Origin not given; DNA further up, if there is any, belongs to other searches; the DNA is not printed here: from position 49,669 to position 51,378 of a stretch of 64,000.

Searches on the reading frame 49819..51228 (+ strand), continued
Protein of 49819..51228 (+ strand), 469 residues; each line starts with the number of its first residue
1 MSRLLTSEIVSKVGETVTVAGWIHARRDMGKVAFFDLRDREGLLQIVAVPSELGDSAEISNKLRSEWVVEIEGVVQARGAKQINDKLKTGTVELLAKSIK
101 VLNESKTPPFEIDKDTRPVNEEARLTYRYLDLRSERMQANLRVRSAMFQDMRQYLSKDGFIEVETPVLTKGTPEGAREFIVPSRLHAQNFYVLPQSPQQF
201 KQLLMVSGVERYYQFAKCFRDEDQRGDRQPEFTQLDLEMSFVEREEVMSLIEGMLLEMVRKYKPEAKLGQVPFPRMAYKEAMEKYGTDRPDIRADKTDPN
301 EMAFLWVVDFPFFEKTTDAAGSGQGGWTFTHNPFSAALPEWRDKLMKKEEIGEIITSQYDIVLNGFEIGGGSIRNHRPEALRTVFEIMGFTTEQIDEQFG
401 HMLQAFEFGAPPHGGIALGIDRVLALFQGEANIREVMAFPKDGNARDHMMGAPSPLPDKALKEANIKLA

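Call 80: find_encoding_contigs(protein=P0001, flank=10000, max_places=2)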
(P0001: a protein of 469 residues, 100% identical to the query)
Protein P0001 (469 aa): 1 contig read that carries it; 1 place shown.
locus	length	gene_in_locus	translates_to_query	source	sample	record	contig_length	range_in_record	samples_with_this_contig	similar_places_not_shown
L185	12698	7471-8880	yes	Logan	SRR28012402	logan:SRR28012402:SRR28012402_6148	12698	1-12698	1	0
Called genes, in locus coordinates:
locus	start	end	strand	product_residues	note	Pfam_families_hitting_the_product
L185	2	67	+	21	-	?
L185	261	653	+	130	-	PF00410:Ribosomal_S8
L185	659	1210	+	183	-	PF00347:Ribosomal_L6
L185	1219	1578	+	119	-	PF00861:Ribosomal_L18p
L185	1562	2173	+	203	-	PF00333:Ribosomal_S5, PF03719:Ribosomal_S5_C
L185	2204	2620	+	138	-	PF00828:Ribosomal_L27A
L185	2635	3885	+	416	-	PF00344:SecY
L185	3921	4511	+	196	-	PF00406:ADK, PF02223:Thymidylate_kin (faint), PF13238:AAA_18, PF13207:AAA_17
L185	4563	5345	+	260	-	PF00557:Peptidase_M24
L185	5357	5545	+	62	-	-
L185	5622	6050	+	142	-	PF23951:DUF7282 (weak)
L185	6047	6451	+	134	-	PF03652:RuvX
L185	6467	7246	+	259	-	PF11967:RecO_N, PF02565:RecO_C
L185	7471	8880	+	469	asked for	PF01336:tRNA_anti-codon, PF00152:tRNA-synt_2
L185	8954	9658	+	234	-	PF02616:SMC_ScpA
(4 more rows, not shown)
